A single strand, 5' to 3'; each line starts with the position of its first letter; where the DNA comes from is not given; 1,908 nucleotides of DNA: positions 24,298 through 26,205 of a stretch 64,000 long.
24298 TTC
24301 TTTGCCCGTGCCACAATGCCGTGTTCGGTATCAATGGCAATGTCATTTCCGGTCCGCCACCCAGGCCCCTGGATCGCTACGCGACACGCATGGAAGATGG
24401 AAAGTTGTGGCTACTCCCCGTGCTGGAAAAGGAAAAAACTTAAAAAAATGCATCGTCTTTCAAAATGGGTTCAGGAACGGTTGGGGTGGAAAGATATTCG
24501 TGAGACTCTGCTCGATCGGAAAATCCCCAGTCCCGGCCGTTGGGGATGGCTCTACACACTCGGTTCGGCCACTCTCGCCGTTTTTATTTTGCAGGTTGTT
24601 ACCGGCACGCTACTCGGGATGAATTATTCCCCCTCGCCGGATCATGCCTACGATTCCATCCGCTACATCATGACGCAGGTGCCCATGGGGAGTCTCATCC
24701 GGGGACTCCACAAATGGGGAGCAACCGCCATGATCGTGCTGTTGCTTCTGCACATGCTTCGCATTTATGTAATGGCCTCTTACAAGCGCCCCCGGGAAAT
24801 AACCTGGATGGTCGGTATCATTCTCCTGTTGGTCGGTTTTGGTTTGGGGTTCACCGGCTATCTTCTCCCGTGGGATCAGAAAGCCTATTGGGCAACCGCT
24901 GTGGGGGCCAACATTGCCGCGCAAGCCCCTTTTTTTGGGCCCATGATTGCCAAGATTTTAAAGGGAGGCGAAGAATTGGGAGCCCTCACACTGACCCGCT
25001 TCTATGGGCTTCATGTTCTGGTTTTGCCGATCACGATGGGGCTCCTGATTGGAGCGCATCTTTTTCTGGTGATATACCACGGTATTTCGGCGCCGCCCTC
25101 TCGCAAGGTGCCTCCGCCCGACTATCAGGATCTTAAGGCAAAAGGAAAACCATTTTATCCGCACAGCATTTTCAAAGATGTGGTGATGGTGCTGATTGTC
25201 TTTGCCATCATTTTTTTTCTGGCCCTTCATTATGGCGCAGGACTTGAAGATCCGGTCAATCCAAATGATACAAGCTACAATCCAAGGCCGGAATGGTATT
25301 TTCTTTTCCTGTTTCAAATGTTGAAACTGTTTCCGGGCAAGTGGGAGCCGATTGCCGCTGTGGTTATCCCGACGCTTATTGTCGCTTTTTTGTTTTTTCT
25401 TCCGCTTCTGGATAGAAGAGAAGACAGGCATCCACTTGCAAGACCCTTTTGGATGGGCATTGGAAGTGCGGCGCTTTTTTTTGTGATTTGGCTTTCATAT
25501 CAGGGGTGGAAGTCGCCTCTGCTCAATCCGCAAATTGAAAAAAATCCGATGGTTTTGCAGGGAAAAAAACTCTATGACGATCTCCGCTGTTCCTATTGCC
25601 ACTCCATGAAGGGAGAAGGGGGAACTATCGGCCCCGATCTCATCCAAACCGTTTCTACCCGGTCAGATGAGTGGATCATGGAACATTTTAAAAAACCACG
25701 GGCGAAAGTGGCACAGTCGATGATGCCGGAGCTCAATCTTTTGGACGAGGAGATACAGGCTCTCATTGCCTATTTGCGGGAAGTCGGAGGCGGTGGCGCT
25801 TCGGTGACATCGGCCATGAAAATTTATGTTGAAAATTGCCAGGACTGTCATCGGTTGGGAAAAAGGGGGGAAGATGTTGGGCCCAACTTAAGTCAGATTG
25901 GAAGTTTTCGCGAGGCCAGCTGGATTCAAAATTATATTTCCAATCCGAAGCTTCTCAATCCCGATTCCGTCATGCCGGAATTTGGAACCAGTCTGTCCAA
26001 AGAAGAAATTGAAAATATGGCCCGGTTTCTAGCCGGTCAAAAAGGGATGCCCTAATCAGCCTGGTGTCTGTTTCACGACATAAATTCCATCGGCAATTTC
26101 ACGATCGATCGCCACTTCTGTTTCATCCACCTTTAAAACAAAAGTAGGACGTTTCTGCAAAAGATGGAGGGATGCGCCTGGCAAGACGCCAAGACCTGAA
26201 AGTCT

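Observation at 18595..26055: Porin-cytochrome conduit fused in one operon to a Rieske/cytochrome b complex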

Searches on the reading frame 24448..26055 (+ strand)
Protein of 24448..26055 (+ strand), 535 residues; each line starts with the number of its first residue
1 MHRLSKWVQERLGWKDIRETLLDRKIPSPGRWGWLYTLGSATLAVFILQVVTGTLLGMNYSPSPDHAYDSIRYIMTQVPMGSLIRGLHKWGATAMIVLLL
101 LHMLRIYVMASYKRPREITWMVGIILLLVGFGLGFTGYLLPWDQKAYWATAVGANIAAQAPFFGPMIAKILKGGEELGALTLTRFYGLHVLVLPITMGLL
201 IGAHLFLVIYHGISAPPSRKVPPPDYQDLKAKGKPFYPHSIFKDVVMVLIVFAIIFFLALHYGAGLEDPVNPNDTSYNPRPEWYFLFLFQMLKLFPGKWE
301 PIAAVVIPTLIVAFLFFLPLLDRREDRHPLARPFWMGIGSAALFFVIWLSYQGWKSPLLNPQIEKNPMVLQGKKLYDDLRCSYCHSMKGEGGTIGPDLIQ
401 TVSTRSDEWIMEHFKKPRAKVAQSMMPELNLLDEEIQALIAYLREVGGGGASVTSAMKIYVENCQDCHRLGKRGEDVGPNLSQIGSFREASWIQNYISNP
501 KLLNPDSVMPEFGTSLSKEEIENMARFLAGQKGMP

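Call 4: search_protein_families(library=pfam, proteins=[window:24448-26055:+], max_evalue=0.01)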
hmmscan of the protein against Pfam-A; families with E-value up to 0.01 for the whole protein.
window:24448-26055:+ (535 aa): 10 families
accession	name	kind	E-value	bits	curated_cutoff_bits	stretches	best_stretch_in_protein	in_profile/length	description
PF00033.24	Cytochrome_B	-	2.2e-46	158.5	27.2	1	28-209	6-186/189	Cytochrome b/b6/petB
PF13631.11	Cytochrom_B_N_2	-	1.7e-44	152.2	27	1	94-259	2-159/169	Cytochrome b(N-terminal)/b6/petB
PF13442.11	Cytochrome_CBB3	-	5.1e-18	65.6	27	2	453-528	3-68/68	Cytochrome C oxidase, cbb3-type, subunit III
PF00034.26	Cytochrom_C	-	5.4e-18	66.5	21.3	2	371-445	3-88/90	Cytochrome c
PF02433.20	FixO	-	5.1e-14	52.7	29.6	2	394-434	102-142/219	Cytochrome C oxidase, mono-heme subunit/FixO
PF00032.22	Cytochrom_B_C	-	1.6e-08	35.2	20.7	1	270-355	2-84/102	Cytochrome b(C-terminal)/b6/petD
PF13301.11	DUF4079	-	0.00027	21.6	31.4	0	193-355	5-136/141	Protein of unknown function (DUF4079)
PF14358.11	DUF4405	-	0.00029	21.7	26.7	1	41-104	5-63/66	Domain of unknown function (DUF4405)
PF01292.26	Ni_hydr_CYTB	-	0.00033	20.9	30.1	1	22-119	85-174/179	Prokaryotic cytochrome b561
PF13567.11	DUF4131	-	0.00081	19.6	31.6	0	300-372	3-71/165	Domain of unknown function (DUF4131)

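Call 5: search_protein_families(library=ncbifam, proteins=[window:24448-26055:+], max_evalue=0.01)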
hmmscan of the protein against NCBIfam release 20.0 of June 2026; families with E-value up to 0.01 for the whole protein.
window:24448-26055:+ (535 aa): 20 families
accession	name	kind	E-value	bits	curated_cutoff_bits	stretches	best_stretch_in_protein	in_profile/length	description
NF002990.0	PRK03735.1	subfamily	3.4e-69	233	325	1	3-216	4-222/223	cytochrome b6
NF040969.1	cytb_ExtP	equivalog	6.2e-64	215.6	290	1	32-214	21-203/205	selenite/tellurite reduction operon b-type cytochrome ExtP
NF041076.1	cyt_b_SoxC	equivalog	2.6e-39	135.5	740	1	36-364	28-370/542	proton pump complex cytochrome B SoxC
NF050120.1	bc1_QcrB_actin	exception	4.9e-39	134.5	500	1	8-313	2-319/458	cytochrome bc1 complex cytochrome b subunit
TIGR04485.1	thiosulf_SoxX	equivalog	1.2e-19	70.8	61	2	463-529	4-76/78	sulfur oxidation c-type cytochrome SoxX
TIGR02603.1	CxxCH_TIGR02603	domain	3.9e-18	65.8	68.15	2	371-424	5-57/134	putative heme-binding domain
NF011055.0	PRK14487.1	subfamily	7.3e-15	55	218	2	390-435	104-149/212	cbb3-type cytochrome c oxidase subunit II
TIGR00781.1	ccoO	equivalog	1.4e-12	47.9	200.65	2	388-434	96-142/232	cytochrome-c oxidase, cbb3-type subunit II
NF045774.1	cytochro_C551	exception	2.4e-12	46.8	118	1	451-532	37-110/110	cytochrome c551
NF011054.0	PRK14486.1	equivalog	2.8e-12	46.7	447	1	395-435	104-144/294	putative bifunctional cbb3-type cytochrome c oxidase subunit II/cytochrome c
TIGR04494.1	c550_PedF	equivalog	5e-12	45.9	122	2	365-443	47-127/133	cytochrome c-550 PedF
NF050122.1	bc1_QcrC_actin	exception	2e-11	43.7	200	1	364-454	36-125/253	cytochrome bc1 complex diheme cytochrome c subunit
NF040971.1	cytc_ExtS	equivalog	8.3e-11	41.6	100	1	363-447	72-151/262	selenite/tellurite reduction operon c-type cytochrome lipoprotein ExtS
NF045773.1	cytochro_C550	exception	1.4e-09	37.9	125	1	456-529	52-117/118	cytochrome c550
NF011053.0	PRK14485.1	subfamily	1.8e-08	33.1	1080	2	392-435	589-632/716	putative bifunctional cbb3-type cytochrome c oxidase subunit I/II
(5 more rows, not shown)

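Call 31: find_related_loci(query=window:24448-26055:+, collection=genome_contigs, flank=10000)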
Query window:24448-26055:+ (535 aa) in genome_contigs; peptide patterns used: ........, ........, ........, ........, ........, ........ (x = any residue, [..] = any of these).
600 stretches matched a pattern (row limit reached: there are more); 591 encode a relative of the query (tblastn E <= 1e-3); the best 80 are kept; 80 distinct loci.
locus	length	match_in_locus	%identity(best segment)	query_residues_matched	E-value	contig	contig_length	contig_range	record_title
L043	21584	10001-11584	70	6-532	0e+0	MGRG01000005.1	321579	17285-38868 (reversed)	MAG: Deltaproteobacteria bacterium RIFCSPHIGHO2_01_FULL_43_49 rifcsphigho2_01_scaffold_20, whole genome shotgun sequence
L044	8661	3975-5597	52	1-530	0e+0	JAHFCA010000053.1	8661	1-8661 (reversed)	MAG: Elusimicrobia bacterium isolate nzgw210 NODE_19537_length_8662_cov_2.577216, whole genome shotgun sequence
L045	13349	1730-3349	49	1-531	0e+0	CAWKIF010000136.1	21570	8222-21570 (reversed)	MAG: candidate division FCPU426 bacterium isolate MFD04780.bin.2.20 genome assembly, contig: contig_52086, whole genome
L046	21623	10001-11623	50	1-531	0e+0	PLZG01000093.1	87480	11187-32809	MAG: candidate division FCPU426 bacterium isolate palsa_1180 73.20120700_P3D.179_contig_81826, whole genome shotgun sequ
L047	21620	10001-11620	49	1-531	2e-176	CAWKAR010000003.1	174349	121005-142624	MAG: candidate division FCPU426 bacterium isolate MFD03726.bin.1.149 genome assembly, contig: contig_11054, whole genome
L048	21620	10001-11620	49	1-531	6e-175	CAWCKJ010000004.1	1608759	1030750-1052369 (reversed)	MAG: candidate division FCPU426 bacterium isolate MFD01231.bin.1.41 genome assembly, contig: contig_18727, whole genome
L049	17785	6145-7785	49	4-535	5e-167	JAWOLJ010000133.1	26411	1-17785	MAG: Myxococcota bacterium isolate bin_241 c_000020762477, whole genome shotgun sequence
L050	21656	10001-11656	46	4-533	2e-161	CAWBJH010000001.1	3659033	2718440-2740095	MAG: uncultured delta proteobacterium isolate MFD03323.bin.1.18 genome assembly, contig: contig_33361, whole genome shot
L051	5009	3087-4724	46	21-533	2e-153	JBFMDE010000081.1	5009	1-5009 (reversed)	MAG: Chloroflexota bacterium isolate MAG211 MAG211_81, whole genome shotgun sequence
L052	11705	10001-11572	40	1-532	1e-124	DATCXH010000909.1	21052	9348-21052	MAG TPA_asm: Vicinamibacterales bacterium isolate SMAG_U7434 k141_479813, whole genome shotgun sequence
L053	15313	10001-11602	39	2-528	2e-123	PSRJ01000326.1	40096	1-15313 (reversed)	MAG: Terriglobia bacterium isolate subdivision3 Amazon FNV 2010 0 2 1 contig_75_29623028_length_40096_multi_3_in_0_out_0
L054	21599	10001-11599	37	4-528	3e-120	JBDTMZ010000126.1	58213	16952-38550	MAG: Candidatus Solibacter sp. isolate cluster3_bin.138 NODE_1203_length_58213_cov_14.948520, whole genome shotgun seque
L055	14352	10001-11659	40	4-531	8e-120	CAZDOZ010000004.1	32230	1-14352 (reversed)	MAG TPA_asm: uncultured Anaerolineae bacterium isolate binchicken_co164_51 genome assembly, contig: NODE_133_length_3223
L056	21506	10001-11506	42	3-534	2e-117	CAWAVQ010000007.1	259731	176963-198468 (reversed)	MAG: uncultured Chloroflexia bacterium isolate MFD05684.bin.2.178 genome assembly, contig: contig_12788, whole genome sh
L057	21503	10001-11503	42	3-533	1e-116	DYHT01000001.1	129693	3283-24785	MAG TPA_asm: Chloroflexus sp. isolate DR5_57_13 Afr_mines_DR5_11_length_129693_cov_6_516400, whole genome shotgun sequen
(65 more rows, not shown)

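Call 43: search_solved_structures(query=window:24448-26055:+, max_evalue=0.001)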
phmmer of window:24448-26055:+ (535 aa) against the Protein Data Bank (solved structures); distinct sequences matched with E-value up to 0.001: 65 (the best 60 are shown).
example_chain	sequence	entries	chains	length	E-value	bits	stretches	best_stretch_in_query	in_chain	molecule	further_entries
7r0w_I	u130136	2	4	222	2.7e-49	171.3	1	4-216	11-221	Cytochrome b6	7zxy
2zt9_A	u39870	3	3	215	6.3e-49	170.1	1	4-216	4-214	Cytochrome b6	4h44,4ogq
1vf5_A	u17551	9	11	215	1.4e-48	168.9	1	4-216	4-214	CYTOCHROME B6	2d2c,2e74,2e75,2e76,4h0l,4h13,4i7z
1q90_B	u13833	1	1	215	1.9e-48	168.5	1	2-216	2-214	Cytochrome b6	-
6rqf_I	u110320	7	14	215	3e-48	167.8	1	2-216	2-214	Cytochrome b6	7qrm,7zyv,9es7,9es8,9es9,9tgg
8smr_I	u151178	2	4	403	4.1e-45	157.5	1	2-357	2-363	Cytochrome b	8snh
2qjp_A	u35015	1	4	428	5.8e-43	150.4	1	5-300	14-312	Cytochrome b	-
5kkz_A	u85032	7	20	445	6.5e-43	150.2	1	5-300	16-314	Cytochrome b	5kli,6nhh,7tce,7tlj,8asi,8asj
2qjk_A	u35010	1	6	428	1e-42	149.6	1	5-300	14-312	Cytochrome b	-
6nin_A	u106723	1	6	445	1.1e-42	149.5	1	5-300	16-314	Cytochrome b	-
2fyn_A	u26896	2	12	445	1.2e-42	149.4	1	5-300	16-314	Cytochrome b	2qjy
29ye_B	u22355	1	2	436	1.4e-41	145.8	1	4-300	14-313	Cytochrome b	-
1zrt_C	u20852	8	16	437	1.4e-41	145.8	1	4-300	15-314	Cytochrome b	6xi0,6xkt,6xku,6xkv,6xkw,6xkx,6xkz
29xz_B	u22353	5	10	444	1.5e-41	145.7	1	4-300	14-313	Cytochrome b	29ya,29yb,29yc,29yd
7jrg_C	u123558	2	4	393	6.7e-41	143.6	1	20-358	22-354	COB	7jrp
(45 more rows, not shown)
